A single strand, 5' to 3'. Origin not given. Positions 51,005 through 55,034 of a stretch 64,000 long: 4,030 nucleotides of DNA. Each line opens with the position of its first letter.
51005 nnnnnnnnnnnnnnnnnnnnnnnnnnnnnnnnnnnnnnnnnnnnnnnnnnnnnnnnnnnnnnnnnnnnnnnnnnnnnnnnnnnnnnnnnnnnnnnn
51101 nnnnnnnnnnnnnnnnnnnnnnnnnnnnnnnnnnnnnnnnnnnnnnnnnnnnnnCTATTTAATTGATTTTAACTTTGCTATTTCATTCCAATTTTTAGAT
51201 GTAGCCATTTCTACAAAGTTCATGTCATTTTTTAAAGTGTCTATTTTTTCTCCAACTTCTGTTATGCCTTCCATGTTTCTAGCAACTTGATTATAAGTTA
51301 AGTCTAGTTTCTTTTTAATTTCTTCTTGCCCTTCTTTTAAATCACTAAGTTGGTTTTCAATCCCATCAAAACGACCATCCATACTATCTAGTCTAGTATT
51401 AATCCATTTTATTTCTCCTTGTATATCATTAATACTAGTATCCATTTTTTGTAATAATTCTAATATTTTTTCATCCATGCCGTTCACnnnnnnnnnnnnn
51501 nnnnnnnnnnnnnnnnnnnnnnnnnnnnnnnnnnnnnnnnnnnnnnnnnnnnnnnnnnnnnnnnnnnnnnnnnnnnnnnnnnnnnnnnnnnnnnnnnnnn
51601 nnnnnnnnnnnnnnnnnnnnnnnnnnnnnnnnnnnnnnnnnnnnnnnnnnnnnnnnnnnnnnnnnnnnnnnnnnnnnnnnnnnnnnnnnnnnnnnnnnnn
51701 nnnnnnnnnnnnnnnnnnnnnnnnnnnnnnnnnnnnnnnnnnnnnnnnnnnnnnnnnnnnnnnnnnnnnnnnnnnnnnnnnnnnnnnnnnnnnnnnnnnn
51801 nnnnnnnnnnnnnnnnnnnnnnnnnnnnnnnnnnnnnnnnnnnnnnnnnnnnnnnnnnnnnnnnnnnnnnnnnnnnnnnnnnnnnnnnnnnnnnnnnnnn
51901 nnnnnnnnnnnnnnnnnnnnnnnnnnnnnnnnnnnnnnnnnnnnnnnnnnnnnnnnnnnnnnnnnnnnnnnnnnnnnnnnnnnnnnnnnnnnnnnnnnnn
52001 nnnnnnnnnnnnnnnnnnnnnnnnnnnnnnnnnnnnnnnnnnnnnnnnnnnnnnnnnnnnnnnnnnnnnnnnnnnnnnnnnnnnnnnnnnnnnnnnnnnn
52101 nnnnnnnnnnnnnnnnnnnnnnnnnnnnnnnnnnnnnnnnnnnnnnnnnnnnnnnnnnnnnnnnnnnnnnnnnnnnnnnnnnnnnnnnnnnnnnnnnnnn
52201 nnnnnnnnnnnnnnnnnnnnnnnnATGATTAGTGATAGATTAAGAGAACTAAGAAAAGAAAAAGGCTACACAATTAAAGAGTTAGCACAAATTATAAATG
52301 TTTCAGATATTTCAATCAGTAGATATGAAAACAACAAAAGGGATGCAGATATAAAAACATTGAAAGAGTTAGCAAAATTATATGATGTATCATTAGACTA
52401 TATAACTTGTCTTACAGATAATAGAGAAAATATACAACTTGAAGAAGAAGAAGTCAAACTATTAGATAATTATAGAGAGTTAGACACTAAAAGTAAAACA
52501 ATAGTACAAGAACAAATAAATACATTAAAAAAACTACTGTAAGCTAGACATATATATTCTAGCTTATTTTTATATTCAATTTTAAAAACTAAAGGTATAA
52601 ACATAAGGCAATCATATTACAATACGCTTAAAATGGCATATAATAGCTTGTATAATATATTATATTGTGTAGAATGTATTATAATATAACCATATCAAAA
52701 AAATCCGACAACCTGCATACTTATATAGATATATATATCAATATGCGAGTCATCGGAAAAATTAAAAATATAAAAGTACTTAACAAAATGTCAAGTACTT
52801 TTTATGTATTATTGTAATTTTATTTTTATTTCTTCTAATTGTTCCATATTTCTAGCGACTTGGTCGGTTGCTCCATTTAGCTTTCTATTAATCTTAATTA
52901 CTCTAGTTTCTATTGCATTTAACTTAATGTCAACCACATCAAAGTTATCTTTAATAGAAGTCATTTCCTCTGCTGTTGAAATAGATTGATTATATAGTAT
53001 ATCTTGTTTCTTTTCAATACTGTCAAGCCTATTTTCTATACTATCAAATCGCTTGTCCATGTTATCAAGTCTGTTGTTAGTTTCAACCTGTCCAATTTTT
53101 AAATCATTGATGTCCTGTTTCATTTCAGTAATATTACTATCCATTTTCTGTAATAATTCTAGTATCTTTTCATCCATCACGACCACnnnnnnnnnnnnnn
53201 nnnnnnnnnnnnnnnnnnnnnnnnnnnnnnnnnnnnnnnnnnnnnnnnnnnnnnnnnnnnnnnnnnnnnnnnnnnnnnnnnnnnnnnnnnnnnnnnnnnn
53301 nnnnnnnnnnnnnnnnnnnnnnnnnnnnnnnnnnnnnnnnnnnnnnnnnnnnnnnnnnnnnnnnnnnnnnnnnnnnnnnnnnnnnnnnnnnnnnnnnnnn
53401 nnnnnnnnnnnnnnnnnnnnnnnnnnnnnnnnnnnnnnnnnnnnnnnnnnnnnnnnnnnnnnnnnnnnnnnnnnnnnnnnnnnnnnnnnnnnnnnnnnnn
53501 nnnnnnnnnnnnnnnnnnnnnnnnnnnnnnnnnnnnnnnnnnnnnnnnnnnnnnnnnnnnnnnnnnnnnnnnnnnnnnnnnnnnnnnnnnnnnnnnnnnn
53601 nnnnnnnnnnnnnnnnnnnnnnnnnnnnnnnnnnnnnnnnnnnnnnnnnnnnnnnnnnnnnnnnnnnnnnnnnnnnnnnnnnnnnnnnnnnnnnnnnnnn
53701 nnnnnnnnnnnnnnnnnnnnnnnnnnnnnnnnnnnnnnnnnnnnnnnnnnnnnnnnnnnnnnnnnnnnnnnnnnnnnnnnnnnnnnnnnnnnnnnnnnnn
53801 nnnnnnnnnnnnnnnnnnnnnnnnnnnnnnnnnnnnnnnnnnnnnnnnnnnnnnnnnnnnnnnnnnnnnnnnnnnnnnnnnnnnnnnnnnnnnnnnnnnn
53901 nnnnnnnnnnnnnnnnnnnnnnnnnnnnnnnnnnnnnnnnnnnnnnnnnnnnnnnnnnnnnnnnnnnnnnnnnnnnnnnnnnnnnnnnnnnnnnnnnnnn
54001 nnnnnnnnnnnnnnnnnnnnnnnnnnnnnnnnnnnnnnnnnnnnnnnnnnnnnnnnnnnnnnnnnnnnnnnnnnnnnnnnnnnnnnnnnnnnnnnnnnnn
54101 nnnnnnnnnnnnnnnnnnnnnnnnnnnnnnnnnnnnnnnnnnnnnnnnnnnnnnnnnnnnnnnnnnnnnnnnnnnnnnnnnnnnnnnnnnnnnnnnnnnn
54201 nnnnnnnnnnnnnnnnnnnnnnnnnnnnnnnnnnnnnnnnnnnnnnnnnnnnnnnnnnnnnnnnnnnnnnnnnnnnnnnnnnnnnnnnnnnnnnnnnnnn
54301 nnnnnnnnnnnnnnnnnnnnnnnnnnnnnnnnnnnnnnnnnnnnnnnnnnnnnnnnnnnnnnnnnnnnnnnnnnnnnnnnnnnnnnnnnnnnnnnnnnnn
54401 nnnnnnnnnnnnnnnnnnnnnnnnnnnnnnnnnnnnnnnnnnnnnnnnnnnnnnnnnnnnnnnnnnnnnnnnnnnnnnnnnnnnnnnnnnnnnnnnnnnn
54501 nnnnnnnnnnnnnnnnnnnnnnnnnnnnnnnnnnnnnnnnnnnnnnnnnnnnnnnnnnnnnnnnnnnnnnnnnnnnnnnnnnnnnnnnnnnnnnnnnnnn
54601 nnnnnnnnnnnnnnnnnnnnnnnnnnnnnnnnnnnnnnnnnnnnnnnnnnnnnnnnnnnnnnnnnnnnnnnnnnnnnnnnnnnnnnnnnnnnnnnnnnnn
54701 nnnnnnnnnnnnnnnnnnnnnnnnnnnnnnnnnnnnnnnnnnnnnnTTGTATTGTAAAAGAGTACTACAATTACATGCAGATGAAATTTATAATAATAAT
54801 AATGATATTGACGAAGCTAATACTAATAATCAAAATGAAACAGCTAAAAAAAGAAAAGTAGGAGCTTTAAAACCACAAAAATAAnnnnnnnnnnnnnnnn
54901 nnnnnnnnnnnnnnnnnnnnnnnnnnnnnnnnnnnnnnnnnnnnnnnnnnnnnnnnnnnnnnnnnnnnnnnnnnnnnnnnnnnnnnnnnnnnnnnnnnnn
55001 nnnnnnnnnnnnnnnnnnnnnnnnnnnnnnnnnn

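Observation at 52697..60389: About 7.6-kb plasmid-like cassette bracketed by two palindromic sites with swapped half-sites (attL/attR-like)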

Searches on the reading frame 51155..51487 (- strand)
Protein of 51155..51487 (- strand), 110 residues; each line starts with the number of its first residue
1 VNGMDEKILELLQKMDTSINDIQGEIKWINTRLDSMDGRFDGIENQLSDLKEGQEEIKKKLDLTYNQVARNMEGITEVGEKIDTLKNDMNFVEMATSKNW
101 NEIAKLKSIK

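Call 22: search_protein_families(library=pfam, proteins=[window:51155-51487:-], max_evalue=0.01)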
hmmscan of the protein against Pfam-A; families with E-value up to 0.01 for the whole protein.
window:51155-51487:- (110 aa): 14 families
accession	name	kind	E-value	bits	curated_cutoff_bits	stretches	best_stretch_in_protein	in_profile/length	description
PF05531.17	NPV_P10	-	0.00011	23.1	29.8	0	8-60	9-64/75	Nucleopolyhedrovirus P10 protein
PF10779.14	XhlA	-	0.00015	22.3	34.7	0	29-62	2-35/67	Haemolysin XhlA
PF08702.15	Fib_alpha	-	0.0002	22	29.9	1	4-108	22-123/143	Fibrinogen alpha/beta chain family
PF06419.17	COG6_N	-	0.00031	21.3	27.4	0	6-62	29-85/114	Conserved oligomeric complex COG6, N-terminal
PF07889.17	DUF1664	-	0.00035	21.1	34.6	0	6-54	76-124/124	Protein of unknown function (DUF1664)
PF09763.15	Sec3_CC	-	0.00044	20.6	27.1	1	4-59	15-70/133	Exocyst complex component Sec3, coiled-coil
PF06009.19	Laminin_II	-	0.0014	19.1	33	0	37-90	16-69/138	Laminin Domain II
PF05377.16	FlaC_arch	-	0.0015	19.3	27.8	0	32-62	1-31/55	Flagella accessory protein C (FlaC)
PF06825.17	HSBP1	-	0.0015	18.8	28.6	1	10-52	9-48/51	Heat shock factor binding protein 1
PF25014.1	NET2A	-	0.0024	18.2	33.1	1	30-108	86-160/235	NET2A-like domain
PF04136.21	COG3_N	-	0.0037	17.6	27.9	0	9-81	3-74/147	Conserved oligomeric Golgi complex subunit 3, N-terminal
PF01519.22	DUF16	-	0.0042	18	40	0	42-92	38-88/104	Protein of unknown function DUF16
PF06160.17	EzrA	-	0.0048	15.7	39.6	1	11-90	195-269/557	Septation ring formation regulator, EzrA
PF24615.2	Spectrin_Anc-1_2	-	0.0078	16.9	28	0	41-93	14-64/105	Nuclear anchorage protein 1, spectrin repeat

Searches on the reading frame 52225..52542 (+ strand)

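Call 22: search_protein_families(library=pfam, proteins=[window:52225-52542:+], max_evalue=0.01)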
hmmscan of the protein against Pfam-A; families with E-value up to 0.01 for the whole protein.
window:52225-52542:+ (105 aa): 9 families
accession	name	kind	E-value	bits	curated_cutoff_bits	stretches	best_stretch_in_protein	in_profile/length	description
PF01381.28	HTH_3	-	7.9e-18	64.7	23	1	6-60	1-55/55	Helix-turn-helix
PF12844.13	HTH_19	-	2.6e-12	46.9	30.2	1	5-60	3-58/64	Helix-turn-helix domain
PF13560.12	HTH_31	-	4.6e-09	36.9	27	1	4-57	4-58/64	Helix-turn-helix domain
PF13443.12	HTH_26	-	7.5e-07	29.8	22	1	5-57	1-54/63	Cro/C1-type HTH DNA-binding domain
PF04545.22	Sigma70_r4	-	3.5e-05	23.7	24.1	0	8-35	14-41/50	Sigma-70, region 4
PF02796.21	HTH_7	-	0.0013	19.3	23.8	0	4-34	12-41/45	Helix-turn-helix domain of resolvase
PF13413.12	HTH_25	-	0.0013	18.9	24.6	0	5-37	1-33/62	Helix-turn-helix domain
PF15978.11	TnsD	-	0.0039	16.7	32.4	1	3-97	188-264/355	Tn7-like transposition protein D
PF08279.18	HTH_11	-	0.0044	17.3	25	0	6-34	6-35/55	HTH domain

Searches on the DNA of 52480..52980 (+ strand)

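Call 31: search_dna_similar(query=window:52480-52980:+, collection=plasmids, mode=distant, max_rows=40)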
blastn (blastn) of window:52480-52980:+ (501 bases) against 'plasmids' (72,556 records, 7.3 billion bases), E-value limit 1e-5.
Records with a match: 9; places in all: 11; records where one place covers at least 80% of the query: 1.
Best place of each record, by identity: 95-99% 1; 80-90% 6; 60-80% 2.
By first word of the organism name: Clostridioides 7; Paraclostridium 2.
By predicted mobility (MOB-suite, as given by PLSDB): non-mobilizable 7; mobilizable 2.
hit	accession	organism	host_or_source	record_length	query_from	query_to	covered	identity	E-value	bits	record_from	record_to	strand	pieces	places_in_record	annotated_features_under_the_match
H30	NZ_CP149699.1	Clostridioides difficile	Dog,single cell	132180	78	501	85%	96.7%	0e+0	694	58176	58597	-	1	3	hypothetical protein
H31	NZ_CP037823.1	Clostridioides difficile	Homo sapiens,feces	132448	1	184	37%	88.1%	6e-57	228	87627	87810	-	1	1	helix-turn-helix transcriptional regulator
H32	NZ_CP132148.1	Clostridioides difficile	Homo sapiens,whole organism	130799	1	184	37%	88.1%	6e-57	228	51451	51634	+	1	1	helix-turn-helix transcriptional regulator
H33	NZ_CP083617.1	Clostridioides difficile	-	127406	1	184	37%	85.3%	1e-51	211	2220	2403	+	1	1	helix-turn-helix transcriptional regulator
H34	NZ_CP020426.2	Clostridioides difficile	ATCC strain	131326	1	184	37%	84.3%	3e-47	196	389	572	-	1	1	helix-turn-helix transcriptional regulator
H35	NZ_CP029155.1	Clostridioides difficile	single cell,intestine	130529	1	184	37%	84.3%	3e-47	196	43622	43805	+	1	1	helix-turn-helix transcriptional regulator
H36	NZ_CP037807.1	Clostridioides difficile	Homo sapiens,feces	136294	1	184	37%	84.3%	3e-47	196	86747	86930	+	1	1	helix-turn-helix transcriptional regulator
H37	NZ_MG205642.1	Paraclostridium sordellii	-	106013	329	473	29%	75.2%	2e-18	100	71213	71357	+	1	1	hypothetical protein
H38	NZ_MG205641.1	Paraclostridium sordellii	-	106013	329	473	29%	75.2%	2e-18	100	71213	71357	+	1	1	hypothetical protein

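Call 68: get_annotated_region(hit=H37, flank=1500)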
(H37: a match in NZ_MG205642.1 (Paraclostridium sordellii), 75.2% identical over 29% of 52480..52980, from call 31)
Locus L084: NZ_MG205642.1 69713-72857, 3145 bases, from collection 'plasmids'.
description: Paraclostridium sordellii strain 7543-A plasmid pCS1-6, complete sequence
organism: Paraclostridium sordellii (NCBI taxid 1505)
taxonomy: Bacteria; Bacillota; Clostridia; Peptostreptococcales; Peptostreptococcaceae; Paraclostridium; Paraclostridium sordellii
host: -; source: -; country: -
typing (MOB-suite, as given by PLSDB): mobilizable; replicon rep_cluster_466; relaxase MOBP
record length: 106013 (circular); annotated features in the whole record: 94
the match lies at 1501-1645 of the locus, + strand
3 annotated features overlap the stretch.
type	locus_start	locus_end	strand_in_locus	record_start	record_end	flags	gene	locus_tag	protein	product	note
CDS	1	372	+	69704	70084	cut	-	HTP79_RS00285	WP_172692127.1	hypothetical protein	-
CDS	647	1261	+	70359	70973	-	-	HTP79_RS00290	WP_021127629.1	DUF3267 domain-containing protein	-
CDS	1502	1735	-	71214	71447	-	-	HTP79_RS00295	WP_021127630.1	hypothetical protein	-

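Call 70: search_rna_families(source=window, start=52600, end=52900, threshold=evalue, max_evalue=1)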
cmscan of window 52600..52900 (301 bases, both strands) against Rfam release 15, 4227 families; matches with E-value up to 1: 1.
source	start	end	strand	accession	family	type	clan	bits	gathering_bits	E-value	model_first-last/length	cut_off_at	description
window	52702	52757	-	RF04154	mir-1277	Gene; miRNA;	-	19.2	81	0.46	1-78/78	no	mir-1277 microRNA precursor family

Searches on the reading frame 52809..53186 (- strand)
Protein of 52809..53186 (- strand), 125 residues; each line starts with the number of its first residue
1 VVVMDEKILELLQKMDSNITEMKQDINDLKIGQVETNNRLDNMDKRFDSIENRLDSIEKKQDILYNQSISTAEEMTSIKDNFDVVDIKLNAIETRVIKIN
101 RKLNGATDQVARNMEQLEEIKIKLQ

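Call 22: search_protein_families(library=pfam, proteins=[window:52809-53186:-], max_evalue=0.01)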
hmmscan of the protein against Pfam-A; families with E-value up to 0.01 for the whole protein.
window:52809-53186:- (125 aa): 14 families
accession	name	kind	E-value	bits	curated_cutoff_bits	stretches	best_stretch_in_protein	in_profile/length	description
PF10779.14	XhlA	-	2.6e-07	31.1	34.7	1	38-81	4-47/67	Haemolysin XhlA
PF20667.3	Sec10_N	-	4e-05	24.1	27.4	1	36-111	11-87/118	Exocyst complex component Sec10, N-terminal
PF23991.1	DUF7310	-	0.00013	22.8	40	0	18-58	11-50/83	Coiled-coil region of unknown function (DUF7310)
PF14712.11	Snapin_Pallidin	-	0.00042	21.1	29.6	1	42-110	10-85/89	Snapin/Pallidin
PF01093.22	Clusterin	-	0.0007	19.2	23.6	1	4-83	107-183/430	Clusterin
PF06419.17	COG6_N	-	0.00074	20.1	27.4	0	7-64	37-94/114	Conserved oligomeric complex COG6, N-terminal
PF13874.11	Nup54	-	0.00078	19.9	30.5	1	12-91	45-125/140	Nucleoporin complex subunit 54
PF06009.19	Laminin_II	-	0.0009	19.7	33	1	7-82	14-92/138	Laminin Domain II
PF07889.17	DUF1664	-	0.0015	19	34.6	0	10-61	73-124/124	Protein of unknown function (DUF1664)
PF06160.17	EzrA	-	0.0023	16.7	39.6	1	8-124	304-423/557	Septation ring formation regulator, EzrA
PF05531.17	NPV_P10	-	0.0054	17.6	29.8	0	8-58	9-62/75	Nucleopolyhedrovirus P10 protein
PF18595.6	Nuf2_DHR10-like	-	0.0068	16.9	28.4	0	8-72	48-112/117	Nuf2, DHR10-like domain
PF19111.5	DUF5798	-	0.0081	16.8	27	0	9-73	14-78/89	Family of unknown function (DUF5798)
PF03670.18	UPF0184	-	0.0086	16.9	21.5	0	35-61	30-56/83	Uncharacterised protein family (UPF0184)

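Call 58: search_protein_families(library=phrogs, proteins=[window:52809-53186:-], max_evalue=0.001)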
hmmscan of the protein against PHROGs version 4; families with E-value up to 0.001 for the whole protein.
window:52809-53186:- (125 aa): 5 families
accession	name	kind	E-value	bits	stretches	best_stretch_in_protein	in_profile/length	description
phrog_5553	-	unknown function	2.4e-35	122.2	1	4-110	1-114/114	-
phrog_12015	-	unknown function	3.5e-07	30.9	1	5-64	93-152/165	-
phrog_1863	-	unknown function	0.00058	20.7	0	13-63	40-90/97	-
phrog_15795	-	unknown function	0.00064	20.9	0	36-80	35-79/86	-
phrog_2990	-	unknown function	0.0008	20.6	0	44-110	32-98/133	-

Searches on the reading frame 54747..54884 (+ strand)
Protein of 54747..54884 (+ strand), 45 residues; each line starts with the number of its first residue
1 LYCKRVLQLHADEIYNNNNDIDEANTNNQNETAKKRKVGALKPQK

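Call 58: search_protein_families(library=phrogs, proteins=[window:54747-54884:+], max_evalue=0.001)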
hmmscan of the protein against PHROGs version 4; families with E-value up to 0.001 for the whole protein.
window:54747-54884:+ (45 aa): 1 family
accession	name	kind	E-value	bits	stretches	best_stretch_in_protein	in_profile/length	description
phrog_35171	-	unknown function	3.3e-36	124.1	1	1-45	1-45/45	-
